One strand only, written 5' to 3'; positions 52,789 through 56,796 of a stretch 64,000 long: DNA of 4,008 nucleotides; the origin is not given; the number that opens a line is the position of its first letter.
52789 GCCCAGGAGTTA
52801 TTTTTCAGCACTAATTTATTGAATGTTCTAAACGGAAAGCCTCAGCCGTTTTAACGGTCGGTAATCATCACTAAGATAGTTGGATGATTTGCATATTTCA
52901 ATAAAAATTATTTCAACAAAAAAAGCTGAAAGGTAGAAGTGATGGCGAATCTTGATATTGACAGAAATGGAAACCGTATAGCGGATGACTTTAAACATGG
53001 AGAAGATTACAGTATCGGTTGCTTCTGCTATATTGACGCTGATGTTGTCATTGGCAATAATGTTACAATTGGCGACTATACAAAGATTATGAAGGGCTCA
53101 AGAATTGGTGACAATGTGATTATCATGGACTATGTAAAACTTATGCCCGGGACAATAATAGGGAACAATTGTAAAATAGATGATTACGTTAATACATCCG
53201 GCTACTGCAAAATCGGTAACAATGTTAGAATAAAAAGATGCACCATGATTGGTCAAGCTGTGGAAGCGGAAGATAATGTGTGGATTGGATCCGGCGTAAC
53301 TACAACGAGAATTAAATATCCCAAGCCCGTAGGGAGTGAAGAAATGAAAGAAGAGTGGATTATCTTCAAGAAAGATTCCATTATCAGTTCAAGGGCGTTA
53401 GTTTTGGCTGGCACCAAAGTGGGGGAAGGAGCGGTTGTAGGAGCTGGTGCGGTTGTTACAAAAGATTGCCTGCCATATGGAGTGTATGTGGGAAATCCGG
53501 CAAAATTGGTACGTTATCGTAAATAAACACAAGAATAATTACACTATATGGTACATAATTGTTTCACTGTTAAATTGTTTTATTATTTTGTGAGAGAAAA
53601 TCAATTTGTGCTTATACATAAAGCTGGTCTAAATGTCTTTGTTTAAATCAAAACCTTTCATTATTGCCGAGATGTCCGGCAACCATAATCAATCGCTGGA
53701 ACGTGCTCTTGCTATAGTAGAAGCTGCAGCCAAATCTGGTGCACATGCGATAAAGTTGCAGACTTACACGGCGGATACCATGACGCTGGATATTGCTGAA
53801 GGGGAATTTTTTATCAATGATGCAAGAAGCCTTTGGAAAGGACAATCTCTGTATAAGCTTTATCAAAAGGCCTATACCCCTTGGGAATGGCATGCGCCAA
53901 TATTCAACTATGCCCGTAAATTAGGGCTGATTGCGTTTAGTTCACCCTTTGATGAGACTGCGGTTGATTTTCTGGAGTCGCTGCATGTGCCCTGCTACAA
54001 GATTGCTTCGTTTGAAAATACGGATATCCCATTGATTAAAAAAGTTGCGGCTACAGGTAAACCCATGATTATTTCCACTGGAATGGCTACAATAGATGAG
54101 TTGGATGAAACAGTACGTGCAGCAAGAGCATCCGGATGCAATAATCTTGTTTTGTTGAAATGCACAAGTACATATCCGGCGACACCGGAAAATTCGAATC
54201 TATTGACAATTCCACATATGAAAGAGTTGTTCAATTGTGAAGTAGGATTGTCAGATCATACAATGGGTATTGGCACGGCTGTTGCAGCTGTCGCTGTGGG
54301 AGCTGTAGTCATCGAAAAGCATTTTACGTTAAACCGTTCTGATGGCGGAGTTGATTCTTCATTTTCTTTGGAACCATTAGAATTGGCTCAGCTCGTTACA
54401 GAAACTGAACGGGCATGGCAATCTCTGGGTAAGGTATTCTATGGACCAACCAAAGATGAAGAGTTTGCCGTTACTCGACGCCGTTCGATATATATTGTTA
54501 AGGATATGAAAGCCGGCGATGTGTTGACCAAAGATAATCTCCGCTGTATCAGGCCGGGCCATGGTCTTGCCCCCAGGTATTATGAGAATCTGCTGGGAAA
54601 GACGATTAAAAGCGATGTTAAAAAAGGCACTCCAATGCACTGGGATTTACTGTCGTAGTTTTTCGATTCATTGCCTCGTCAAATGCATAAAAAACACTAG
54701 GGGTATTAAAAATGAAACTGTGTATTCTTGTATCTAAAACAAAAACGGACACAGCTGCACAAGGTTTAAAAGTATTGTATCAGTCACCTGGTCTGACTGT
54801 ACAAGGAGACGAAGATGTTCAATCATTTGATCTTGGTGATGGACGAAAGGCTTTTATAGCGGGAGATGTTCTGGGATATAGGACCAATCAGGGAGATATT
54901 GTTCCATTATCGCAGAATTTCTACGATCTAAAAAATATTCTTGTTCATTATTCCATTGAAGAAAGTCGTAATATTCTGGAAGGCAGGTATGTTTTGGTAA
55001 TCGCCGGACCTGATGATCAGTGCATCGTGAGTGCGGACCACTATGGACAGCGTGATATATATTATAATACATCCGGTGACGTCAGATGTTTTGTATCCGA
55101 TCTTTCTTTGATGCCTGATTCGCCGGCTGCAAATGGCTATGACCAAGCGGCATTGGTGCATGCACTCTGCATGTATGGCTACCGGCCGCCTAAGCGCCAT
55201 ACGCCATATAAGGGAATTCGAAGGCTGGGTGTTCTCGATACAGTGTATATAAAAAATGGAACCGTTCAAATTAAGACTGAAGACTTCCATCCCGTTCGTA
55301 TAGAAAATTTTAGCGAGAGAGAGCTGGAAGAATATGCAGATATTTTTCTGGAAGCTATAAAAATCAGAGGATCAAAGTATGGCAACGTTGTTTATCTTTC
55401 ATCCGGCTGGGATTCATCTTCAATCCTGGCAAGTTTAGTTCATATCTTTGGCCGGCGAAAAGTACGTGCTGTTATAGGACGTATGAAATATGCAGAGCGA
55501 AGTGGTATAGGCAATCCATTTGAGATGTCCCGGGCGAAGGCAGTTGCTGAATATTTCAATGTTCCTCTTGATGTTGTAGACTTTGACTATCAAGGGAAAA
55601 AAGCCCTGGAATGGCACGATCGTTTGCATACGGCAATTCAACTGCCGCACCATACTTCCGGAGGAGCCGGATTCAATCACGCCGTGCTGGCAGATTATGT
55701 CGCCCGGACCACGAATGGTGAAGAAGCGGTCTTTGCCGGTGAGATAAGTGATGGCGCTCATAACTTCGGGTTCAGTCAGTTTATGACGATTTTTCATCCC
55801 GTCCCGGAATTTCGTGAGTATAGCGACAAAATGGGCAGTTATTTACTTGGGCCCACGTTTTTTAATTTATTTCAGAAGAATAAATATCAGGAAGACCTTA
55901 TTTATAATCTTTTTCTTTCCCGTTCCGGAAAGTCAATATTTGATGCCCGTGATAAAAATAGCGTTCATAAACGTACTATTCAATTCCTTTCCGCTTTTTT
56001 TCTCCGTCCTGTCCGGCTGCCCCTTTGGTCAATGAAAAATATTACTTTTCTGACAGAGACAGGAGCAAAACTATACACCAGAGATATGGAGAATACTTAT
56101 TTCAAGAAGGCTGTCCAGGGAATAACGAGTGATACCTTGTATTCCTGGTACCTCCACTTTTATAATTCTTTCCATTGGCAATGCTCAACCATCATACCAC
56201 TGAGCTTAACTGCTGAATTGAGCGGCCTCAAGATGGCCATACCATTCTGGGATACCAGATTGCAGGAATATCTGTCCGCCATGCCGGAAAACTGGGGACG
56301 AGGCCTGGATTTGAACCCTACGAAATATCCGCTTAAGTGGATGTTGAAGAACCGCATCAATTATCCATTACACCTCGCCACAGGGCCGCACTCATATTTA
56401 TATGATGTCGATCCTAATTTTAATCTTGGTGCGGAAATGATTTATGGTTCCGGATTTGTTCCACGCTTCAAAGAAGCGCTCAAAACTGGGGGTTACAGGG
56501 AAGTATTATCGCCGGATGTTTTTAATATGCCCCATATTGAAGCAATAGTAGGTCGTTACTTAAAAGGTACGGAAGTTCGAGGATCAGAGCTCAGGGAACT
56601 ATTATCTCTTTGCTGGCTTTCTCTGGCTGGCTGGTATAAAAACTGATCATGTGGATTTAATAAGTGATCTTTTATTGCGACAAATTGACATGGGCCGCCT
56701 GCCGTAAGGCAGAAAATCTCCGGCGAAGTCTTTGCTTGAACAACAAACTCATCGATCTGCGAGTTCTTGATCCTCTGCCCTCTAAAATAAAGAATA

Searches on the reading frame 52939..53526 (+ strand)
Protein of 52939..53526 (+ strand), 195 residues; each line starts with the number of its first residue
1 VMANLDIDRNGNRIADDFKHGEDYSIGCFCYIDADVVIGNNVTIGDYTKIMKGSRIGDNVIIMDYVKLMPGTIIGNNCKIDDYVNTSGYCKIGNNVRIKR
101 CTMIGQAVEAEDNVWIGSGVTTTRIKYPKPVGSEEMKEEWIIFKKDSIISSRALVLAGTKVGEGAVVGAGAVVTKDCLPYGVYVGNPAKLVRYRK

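Call 3: search_protein_families(library=pfam, proteins=[window:52939-53526:+], max_evalue=0.01)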
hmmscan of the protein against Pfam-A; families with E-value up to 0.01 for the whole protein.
window:52939-53526:+ (195 aa): 7 families
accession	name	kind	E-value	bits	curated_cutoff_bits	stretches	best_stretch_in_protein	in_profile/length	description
PF00132.30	Hexapep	-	1.4e-25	88.3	27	4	53-82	1-30/36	Bacterial transferase hexapeptide (six repeats)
PF25084.1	LbH_EIF2B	-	7.4e-11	42.4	54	1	24-117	10-100/105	EIF2B subunit epsilon LbH domain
PF14602.12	Hexapep_2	-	1.8e-06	28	27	1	151-175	12-34/34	Hexapeptide repeat of succinyl-transferase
PF25087.1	GMPPB_C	-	2.3e-05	24.5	39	1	65-161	4-94/110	GMPPB C-terminal domain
PF16314.11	DUF4954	-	0.0021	17.2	26.2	1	40-111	189-255/433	Domain of unknown function (DUF4954)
PF24894.1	Hexapep_GlmU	-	0.005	17.4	23.3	0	70-118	39-85/104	GlmU-like, C-terminal hexapeptide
PF25247.1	LbH_GLGC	-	0.0074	16.7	27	0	73-121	75-122/135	GLGC left-handed parallel beta-helix domain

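Call 4: search_protein_families(library=ncbifam, proteins=[window:52939-53526:+], max_evalue=0.01)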
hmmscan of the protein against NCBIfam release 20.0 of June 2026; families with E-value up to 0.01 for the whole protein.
window:52939-53526:+ (195 aa): 48 families (the best 25 are shown)
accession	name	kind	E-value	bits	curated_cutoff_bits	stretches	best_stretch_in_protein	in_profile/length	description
TIGR03570.1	NeuD_NnaD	subfamily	3.6e-22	79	160.8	2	27-121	85-179/202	NeuD/PglB/VioB family sugar acetyltransferase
NF003657.0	PRK05289.1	equivalog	2.3e-17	63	226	2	14-117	12-110/264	acyl-ACP--UDP-N-acetylglucosamine O-acyltransferase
TIGR01852.1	lipid_A_lpxA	equivalog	7.8e-17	61.4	231.05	2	14-118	7-106/254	acyl-ACP--UDP-N-acetylglucosamine O-acyltransferase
NF010937.0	PRK14357.1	equivalog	1.6e-16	60.3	658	1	17-188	273-431/448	bifunctional UDP-N-acetylglucosamine diphosphorylase/glucosamine-1-phosphate N-acetyltransferase GlmU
NF002060.0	PRK00892.1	subfamily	1.1e-15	57.6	207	1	14-81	110-177/345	UDP-3-O-(3-hydroxymyristoyl)glucosamine N-acyltransferase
NF033468.1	stregram_VatI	exception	4e-15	56.2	415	2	142-194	114-166/208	streptogramin A O-acetyltransferase Vat(I)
NF000490.1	chloram_CatB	equivalog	6.4e-15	55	350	1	142-194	112-164/210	type B chloramphenicol O-acetyltransferase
TIGR01173.1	glmU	equivalog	1e-14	54.3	366.85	1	13-178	276-429/452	bifunctional UDP-N-acetylglucosamine diphosphorylase/glucosamine-1-phosphate N-acetyltransferase GlmU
NF007240.0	PRK09677.1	equivalog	1.2e-14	54.2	243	2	73-194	67-184/192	putative lipopolysaccharide biosynthesis O-acetyl transferase WbbJ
NF041874.1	EPS_EpsC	equivalog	1.9e-14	53.7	150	2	102-193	82-166/168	serine O-acetyltransferase EpsC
TIGR01853.1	lipid_A_lpxD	equivalog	1.9e-14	53.4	242.5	1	15-81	102-168/325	UDP-3-O-(3-hydroxymyristoyl)glucosamine N-acyltransferase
TIGR03308.1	phn_thr-fam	hypoth_equivalog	1.7e-13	50.9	201.65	1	40-194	18-162/204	phosphonate metabolim protein, transferase hexapeptide repeat family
NF010934.1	PRK14354.1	equivalog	1e-12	47.4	450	2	51-177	311-427/447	bifunctional UDP-N-acetylglucosamine diphosphorylase/glucosamine-1-phosphate N-acetyltransferase GlmU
NF007797.0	PRK10502.1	subfamily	1.4e-12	47.6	192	1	138-194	123-179/183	WcaF family extracellular polysaccharide biosynthesis acetyltransferase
NF010933.0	PRK14353.1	equivalog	1.9e-12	46.6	505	1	17-177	268-417/453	bifunctional UDP-N-acetylglucosamine diphosphorylase/glucosamine-1-phosphate N-acetyltransferase GlmU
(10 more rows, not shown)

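Call 67: search_solved_structures(query=window:52939-53526:+, max_evalue=0.00001)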
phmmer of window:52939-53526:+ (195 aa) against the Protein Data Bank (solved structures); distinct sequences matched with E-value up to 0.00001: 55.
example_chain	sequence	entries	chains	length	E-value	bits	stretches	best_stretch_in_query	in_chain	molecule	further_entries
7s43_A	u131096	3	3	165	4.9e-24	88.3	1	52-184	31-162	N-acetyltransferase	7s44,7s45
7s3u_A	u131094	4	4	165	3.6e-23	85.5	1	52-184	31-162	N-acetyltransferase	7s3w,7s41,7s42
4mzu_A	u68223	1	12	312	4.6e-19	72.1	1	52-193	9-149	WxcM-like protein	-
3fs8_A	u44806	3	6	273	4.8e-19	72.1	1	36-190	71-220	QdtC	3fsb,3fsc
3mqg_A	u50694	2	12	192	1.5e-15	60.6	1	42-192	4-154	Lipopolysaccharides biosynthesis acetyltransferase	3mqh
4e75_A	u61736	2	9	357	1.8e-12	50.6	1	31-105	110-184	UDP-3-O-acylglucosamine N-acyltransferase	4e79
3r0s_A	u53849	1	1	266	5.6e-11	45.7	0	34-106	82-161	Acyl-[acyl-carrier-protein]--UDP-N-acetylglucosamine O-acyltransferase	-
3r8y_A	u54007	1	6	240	2.4e-10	43.6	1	141-192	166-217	2,3,4,5-tetrahydropyridine-2,6-dicarboxylate N-acetyltransferase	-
3ftt_A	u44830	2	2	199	2.9e-10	43.4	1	90-192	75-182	Putative acetyltransferase SACOL2570 | Galactoside O-acetyltransferase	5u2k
3v4e_A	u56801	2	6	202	3e-10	43.4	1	90-192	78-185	Galactoside O-acetyltransferase | Putative acetyltransferase SACOL2570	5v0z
4dcl_A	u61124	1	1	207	3.1e-10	43.3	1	90-192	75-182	Putative acetyltransferase SACOL2570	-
4egg_A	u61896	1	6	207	3.1e-10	43.3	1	90-192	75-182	Putative acetyltransferase SACOL2570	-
6mfk_A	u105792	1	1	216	8.5e-10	41.9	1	143-194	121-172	Chloramphenicol acetyltransferase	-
8j40_A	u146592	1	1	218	4.9e-09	39.4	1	144-194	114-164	CatB8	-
2v0h_A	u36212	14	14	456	1e-08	38.3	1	13-177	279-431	BIFUNCTIONAL PROTEIN GLMU | GLUCOSAMINE-1-PHOSPHATE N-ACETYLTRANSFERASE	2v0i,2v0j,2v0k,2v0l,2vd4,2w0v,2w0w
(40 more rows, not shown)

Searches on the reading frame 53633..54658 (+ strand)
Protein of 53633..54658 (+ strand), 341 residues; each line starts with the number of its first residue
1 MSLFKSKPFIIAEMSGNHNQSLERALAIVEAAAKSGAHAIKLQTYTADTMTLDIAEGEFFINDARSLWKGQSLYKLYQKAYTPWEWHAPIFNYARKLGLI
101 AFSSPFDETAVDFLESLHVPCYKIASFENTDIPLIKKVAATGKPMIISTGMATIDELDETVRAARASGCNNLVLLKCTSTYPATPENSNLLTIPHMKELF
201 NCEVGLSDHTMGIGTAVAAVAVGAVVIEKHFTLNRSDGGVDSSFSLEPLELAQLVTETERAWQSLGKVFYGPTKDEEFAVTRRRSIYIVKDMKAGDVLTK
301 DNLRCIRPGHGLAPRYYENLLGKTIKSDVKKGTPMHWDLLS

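Call 3: search_protein_families(library=pfam, proteins=[window:53633-54658:+], max_evalue=0.01)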
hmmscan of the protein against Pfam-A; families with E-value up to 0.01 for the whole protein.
window:53633-54658:+ (341 aa): 2 families
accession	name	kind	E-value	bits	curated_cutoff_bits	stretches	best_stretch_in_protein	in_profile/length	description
PF03102.20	NeuB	-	7.1e-90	301.1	22.1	1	28-267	1-238/241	NeuB family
PF08666.17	SAF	-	5.3e-14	53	21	1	283-340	1-62/63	SAF domain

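Call 4: search_protein_families(library=ncbifam, proteins=[window:53633-54658:+], max_evalue=0.01)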
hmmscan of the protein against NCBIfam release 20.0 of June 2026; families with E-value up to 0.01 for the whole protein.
window:53633-54658:+ (341 aa): 5 families
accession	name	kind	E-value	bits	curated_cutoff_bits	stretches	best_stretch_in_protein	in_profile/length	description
TIGR03586.1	PseI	equivalog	3.9e-152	506.1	340.25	1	7-335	1-327/327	pseudaminic acid synthase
TIGR03569.1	NeuB_NnaB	equivalog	3e-88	296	399.65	1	8-333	1-327/329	N-acetylneuraminate synthase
TIGR01361.1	DAHP_synth_Bsub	equivalog_domain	0.00052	19.5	267.75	1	106-258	97-257/260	3-deoxy-7-phosphoheptulonate synthase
NF006421.0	PRK08673.1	subfamily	0.00087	18.6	335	1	107-266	167-334/338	3-deoxy-7-phosphoheptulonate synthase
NF009933.0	PRK13396.1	subfamily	0.005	15.9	486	1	130-228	196-306/352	3-deoxy-7-phosphoheptulonate synthase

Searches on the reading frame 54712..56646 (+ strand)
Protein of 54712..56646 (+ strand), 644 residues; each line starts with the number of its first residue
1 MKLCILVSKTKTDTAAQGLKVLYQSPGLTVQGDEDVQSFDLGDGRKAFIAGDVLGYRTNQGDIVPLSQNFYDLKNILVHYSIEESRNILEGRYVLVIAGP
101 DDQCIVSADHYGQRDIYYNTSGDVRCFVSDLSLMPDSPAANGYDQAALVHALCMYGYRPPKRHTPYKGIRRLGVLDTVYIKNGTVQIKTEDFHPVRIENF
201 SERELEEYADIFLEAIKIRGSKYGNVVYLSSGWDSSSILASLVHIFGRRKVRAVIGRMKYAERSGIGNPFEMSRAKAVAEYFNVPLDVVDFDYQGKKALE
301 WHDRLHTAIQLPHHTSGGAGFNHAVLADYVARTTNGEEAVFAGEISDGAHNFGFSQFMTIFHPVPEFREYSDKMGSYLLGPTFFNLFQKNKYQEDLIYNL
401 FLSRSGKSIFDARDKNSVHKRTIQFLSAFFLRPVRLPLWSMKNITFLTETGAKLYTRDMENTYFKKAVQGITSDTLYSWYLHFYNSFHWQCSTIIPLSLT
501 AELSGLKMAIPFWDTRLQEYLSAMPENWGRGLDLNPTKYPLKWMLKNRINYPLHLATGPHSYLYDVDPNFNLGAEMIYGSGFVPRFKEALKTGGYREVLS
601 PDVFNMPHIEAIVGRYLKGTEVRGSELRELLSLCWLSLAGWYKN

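Call 7: search_protein_families(library=pfam, proteins=[window:54712-56646:+], max_evalue=0.0001)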
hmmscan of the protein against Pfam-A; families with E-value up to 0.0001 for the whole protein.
window:54712-56646:+ (644 aa): 0 families

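Call 32: search_protein_families(library=ncbifam, proteins=[window:54712-56646:+], max_evalue=0.001)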
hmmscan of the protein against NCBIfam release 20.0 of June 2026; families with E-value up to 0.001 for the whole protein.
window:54712-56646:+ (644 aa): 3 families
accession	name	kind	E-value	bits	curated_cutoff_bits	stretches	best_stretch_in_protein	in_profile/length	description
TIGR01536.1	asn_synth_AEB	equivalog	1.4e-07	30.9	267.1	1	83-292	114-316/517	asparagine synthase (glutamine-hydrolyzing)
TIGR03104.1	trio_amidotrans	equivalog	2.1e-05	23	570.1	1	88-262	118-300/589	N-acetylglutaminylglutamine amidotransferase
NF033535.1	lass_lactam_cya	exception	0.00028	19.5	525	0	104-239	134-273/668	lasso peptide isopeptide bond-forming cyclase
